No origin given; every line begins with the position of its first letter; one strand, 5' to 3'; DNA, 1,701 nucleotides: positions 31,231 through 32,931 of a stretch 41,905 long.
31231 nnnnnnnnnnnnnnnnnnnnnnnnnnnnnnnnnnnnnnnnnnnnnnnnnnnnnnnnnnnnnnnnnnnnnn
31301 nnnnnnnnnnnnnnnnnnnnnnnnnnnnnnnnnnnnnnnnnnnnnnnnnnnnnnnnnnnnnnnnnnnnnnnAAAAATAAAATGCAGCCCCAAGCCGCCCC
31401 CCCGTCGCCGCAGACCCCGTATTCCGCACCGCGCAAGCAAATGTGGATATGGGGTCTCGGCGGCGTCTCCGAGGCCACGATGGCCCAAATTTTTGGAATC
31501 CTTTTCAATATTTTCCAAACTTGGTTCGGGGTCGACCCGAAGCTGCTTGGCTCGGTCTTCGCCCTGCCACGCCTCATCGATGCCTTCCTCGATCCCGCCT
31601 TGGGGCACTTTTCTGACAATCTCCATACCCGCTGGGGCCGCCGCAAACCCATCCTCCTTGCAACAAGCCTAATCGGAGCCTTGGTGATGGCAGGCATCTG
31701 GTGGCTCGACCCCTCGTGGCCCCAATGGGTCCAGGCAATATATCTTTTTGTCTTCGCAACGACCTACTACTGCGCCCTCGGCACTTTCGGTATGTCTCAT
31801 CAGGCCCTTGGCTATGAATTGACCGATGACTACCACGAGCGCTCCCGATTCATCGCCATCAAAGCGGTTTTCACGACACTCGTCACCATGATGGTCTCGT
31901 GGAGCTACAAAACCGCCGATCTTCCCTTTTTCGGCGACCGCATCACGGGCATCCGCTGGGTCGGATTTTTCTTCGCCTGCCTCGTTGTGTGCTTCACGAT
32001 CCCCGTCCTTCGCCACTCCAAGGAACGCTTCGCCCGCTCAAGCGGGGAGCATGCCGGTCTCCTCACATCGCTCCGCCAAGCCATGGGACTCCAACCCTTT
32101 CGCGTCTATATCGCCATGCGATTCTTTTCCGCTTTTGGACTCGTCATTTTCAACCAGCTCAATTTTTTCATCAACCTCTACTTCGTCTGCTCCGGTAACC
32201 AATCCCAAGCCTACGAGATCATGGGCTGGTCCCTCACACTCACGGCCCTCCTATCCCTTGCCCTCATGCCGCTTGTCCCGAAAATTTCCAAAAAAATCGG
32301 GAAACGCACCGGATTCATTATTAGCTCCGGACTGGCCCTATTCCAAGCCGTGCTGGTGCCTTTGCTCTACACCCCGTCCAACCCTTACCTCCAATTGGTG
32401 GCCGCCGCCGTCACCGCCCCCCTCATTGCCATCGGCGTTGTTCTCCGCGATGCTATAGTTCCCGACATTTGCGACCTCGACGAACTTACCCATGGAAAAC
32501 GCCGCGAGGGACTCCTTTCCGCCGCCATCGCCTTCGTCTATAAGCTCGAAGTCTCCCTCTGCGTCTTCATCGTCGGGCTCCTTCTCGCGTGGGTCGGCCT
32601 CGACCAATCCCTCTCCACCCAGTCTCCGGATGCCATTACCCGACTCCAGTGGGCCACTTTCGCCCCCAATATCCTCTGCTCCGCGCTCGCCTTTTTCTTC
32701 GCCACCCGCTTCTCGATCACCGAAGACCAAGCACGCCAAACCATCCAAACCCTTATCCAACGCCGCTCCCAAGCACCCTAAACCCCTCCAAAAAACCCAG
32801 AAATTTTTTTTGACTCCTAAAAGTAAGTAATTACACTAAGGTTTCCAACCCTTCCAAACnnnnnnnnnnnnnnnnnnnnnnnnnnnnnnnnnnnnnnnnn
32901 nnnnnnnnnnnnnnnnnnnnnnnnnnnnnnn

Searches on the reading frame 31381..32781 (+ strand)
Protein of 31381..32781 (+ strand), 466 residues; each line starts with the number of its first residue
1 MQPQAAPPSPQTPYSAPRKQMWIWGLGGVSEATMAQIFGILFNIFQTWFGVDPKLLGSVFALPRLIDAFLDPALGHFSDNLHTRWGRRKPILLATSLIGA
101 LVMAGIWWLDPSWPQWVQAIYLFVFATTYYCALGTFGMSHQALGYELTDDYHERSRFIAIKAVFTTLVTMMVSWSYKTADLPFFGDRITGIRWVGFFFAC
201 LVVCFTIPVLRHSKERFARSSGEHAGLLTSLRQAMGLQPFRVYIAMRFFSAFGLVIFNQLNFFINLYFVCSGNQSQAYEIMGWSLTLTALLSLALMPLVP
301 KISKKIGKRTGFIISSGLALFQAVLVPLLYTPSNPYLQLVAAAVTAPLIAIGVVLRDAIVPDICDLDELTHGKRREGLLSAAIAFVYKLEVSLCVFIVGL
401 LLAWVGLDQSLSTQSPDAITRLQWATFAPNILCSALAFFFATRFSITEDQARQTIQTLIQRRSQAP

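Call 13: search_protein_families(library=pfam, proteins=[window:31381-32781:+], max_evalue=0.001)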
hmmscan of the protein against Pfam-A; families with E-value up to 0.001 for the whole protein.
window:31381-32781:+ (466 aa): 2 families
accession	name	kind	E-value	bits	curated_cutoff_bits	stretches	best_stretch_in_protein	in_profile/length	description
PF13347.12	MFS_2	-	8.8e-60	202.9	27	1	25-448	3-427/427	MFS/sugar transport protein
PF07690.21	MFS_1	-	1.4e-12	47.6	33.4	1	27-346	4-304/347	Major Facilitator Superfamily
